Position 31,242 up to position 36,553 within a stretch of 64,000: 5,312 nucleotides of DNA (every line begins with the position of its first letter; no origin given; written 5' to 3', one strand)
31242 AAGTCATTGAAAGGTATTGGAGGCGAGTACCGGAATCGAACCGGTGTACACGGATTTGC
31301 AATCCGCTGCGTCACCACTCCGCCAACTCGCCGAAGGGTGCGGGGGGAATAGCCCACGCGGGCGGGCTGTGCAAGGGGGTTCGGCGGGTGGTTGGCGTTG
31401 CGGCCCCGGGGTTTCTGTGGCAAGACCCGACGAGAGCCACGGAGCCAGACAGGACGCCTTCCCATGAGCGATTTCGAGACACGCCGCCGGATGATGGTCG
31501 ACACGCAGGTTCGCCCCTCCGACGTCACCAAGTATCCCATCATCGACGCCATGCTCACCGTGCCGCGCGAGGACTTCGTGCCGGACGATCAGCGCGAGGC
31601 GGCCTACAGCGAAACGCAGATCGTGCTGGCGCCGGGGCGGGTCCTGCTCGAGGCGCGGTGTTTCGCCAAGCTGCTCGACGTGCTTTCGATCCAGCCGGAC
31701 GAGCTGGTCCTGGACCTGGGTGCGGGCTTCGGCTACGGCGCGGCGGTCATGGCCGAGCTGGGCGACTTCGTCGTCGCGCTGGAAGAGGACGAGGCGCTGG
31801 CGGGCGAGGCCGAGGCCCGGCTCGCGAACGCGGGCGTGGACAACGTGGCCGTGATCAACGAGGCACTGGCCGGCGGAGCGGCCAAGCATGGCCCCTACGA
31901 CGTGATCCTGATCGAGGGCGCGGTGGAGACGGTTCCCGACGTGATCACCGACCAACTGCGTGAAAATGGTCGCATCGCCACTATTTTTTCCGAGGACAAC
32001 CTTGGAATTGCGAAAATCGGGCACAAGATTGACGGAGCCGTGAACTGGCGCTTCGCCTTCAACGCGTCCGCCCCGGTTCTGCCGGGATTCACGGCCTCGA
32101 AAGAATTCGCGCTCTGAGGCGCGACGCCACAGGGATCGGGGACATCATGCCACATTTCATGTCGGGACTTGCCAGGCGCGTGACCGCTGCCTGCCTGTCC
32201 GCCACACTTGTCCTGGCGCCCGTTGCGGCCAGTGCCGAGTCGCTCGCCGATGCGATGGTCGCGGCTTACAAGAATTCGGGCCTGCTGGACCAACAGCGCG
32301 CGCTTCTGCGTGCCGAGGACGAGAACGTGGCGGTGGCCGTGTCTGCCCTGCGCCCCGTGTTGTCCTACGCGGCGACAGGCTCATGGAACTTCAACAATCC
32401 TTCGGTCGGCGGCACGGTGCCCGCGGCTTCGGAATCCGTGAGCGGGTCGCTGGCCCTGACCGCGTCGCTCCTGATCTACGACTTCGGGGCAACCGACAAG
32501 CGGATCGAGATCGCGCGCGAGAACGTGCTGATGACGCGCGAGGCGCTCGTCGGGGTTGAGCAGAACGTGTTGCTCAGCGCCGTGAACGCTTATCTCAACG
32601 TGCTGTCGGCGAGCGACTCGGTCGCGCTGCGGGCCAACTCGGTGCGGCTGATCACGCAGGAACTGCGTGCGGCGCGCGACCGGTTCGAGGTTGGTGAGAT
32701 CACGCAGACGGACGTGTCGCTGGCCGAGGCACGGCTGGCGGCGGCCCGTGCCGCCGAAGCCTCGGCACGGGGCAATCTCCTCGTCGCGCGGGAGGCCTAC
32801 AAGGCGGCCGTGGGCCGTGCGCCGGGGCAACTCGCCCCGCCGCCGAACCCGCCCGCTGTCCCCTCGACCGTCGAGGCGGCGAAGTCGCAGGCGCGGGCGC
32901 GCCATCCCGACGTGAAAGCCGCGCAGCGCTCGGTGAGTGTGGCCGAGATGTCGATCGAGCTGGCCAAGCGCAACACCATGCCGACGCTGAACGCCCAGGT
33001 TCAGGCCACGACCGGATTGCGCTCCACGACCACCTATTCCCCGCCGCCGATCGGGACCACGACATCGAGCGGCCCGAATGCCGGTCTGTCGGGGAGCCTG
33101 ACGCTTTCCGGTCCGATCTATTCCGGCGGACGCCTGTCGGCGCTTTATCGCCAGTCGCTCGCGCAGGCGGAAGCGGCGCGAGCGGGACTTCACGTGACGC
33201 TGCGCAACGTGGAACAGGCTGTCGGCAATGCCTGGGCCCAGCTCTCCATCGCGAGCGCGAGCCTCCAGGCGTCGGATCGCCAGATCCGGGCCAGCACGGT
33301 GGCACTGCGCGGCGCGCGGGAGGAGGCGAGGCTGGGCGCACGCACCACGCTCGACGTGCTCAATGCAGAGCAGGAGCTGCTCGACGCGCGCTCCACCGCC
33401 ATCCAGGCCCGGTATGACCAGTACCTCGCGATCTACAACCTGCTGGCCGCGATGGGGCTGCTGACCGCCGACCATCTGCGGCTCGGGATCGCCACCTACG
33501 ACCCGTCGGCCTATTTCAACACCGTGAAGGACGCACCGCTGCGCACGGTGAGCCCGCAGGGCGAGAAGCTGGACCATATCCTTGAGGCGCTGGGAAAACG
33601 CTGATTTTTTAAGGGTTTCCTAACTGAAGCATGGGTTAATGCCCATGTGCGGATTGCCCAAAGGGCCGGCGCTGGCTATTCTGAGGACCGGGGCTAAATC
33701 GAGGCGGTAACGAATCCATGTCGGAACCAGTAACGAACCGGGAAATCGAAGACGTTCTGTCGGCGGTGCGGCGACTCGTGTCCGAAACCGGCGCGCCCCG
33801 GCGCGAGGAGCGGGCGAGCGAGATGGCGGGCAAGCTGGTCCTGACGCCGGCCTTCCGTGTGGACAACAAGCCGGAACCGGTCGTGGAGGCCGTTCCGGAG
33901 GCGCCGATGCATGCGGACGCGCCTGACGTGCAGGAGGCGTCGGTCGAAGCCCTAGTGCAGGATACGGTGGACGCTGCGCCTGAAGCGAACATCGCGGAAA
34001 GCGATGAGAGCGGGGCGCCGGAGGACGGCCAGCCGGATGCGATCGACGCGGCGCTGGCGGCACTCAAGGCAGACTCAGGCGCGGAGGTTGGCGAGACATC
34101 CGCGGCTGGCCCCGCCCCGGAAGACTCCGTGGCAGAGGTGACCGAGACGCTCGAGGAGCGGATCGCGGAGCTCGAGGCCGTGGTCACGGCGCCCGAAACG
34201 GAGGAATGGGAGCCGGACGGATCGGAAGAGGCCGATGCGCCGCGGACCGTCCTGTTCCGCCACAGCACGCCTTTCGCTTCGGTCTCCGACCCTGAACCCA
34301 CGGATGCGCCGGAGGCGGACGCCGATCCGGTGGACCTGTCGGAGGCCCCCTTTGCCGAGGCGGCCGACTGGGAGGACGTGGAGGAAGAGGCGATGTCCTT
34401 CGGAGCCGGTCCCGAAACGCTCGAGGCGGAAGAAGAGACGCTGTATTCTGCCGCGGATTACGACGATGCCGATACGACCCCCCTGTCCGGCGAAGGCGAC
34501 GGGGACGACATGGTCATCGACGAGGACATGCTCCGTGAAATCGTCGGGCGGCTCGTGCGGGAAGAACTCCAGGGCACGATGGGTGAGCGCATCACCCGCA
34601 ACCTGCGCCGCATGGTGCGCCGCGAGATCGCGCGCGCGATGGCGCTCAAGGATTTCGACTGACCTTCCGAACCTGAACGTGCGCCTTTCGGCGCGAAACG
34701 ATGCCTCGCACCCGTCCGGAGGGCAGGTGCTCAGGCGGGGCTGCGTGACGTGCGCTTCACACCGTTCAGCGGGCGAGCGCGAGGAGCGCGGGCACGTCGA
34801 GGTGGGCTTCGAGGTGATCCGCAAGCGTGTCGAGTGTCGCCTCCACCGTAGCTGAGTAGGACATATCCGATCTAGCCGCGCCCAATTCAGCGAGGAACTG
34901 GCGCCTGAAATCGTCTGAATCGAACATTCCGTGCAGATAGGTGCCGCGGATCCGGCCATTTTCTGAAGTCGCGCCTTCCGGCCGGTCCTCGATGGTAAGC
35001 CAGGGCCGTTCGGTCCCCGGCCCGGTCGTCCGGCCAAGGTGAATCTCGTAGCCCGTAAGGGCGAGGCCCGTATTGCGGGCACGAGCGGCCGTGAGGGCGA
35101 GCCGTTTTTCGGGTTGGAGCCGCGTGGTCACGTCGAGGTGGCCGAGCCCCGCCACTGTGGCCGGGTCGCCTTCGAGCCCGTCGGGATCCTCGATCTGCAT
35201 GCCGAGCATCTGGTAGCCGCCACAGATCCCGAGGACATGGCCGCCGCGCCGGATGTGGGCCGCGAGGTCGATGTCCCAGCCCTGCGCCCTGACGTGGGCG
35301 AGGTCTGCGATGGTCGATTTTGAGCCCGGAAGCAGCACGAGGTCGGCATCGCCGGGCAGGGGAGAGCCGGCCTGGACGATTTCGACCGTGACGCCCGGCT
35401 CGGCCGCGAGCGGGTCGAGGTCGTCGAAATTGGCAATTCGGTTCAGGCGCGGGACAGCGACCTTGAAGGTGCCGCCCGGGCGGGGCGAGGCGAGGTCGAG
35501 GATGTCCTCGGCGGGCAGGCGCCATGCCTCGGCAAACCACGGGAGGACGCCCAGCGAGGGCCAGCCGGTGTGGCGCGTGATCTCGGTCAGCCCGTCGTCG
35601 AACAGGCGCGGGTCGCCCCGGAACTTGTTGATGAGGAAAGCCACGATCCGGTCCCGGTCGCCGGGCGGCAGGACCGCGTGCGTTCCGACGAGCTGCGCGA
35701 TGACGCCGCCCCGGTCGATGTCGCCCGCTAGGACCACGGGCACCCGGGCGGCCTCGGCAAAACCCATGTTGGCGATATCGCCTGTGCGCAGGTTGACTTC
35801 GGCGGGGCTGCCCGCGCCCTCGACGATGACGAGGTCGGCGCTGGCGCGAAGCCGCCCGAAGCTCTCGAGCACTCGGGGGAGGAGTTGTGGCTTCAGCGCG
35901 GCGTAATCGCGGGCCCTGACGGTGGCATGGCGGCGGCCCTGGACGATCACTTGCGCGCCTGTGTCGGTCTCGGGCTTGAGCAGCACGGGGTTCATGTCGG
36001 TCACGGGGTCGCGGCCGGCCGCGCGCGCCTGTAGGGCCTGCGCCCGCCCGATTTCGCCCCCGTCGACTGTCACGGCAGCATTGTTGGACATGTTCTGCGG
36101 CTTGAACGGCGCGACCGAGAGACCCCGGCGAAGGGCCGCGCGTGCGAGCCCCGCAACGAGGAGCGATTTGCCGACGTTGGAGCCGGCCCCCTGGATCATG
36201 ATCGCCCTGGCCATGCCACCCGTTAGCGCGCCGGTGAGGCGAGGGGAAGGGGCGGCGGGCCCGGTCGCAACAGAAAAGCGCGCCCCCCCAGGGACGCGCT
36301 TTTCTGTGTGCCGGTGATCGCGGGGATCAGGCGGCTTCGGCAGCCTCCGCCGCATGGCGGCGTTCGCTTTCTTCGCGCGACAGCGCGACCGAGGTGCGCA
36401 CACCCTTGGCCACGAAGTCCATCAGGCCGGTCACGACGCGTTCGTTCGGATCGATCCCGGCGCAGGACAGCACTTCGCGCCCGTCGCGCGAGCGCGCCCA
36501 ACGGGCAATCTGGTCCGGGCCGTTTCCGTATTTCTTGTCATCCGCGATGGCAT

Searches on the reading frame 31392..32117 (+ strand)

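Call 62: search_protein_families(library=pfam, proteins=[window:31392-32117:+], max_evalue=1e-8)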
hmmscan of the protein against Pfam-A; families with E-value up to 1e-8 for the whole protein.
window:31392-32117:+ (241 aa): 1 family
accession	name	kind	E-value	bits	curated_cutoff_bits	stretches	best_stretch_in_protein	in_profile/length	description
PF01135.25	PCMT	-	6.4e-26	91.9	20.3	1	45-196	16-170/210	Protein-L-isoaspartate(D-aspartate) O-methyltransferase (PCMT)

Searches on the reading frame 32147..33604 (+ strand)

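Call 62: search_protein_families(library=pfam, proteins=[window:32147-33604:+], max_evalue=1e-8)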
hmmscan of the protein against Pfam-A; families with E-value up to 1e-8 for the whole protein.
window:32147-33604:+ (485 aa): 1 family
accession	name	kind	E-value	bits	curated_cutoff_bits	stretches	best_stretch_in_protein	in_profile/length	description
PF02321.23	OEP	-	1.8e-60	204.4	22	2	243-437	2-187/187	Outer membrane efflux protein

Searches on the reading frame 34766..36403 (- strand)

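Call 62: search_protein_families(library=pfam, proteins=[window:34766-36403:-], max_evalue=1e-8)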
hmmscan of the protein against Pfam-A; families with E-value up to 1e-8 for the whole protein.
window:34766-36403:- (545 aa): 3 families
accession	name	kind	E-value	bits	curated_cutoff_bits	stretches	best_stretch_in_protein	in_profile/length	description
PF07685.20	GATase_3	-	4.5e-56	190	27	1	314-498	1-195/196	CobB/CobQ-like glutamine amidotransferase domain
PF01656.29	CbiA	-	1e-21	77.6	25.4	1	68-300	1-122/125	CobQ/CobB/MinD/ParA nucleotide binding domain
PF13500.12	AAA_26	-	1.7e-13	51.3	27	1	66-290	1-191/198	AAA domain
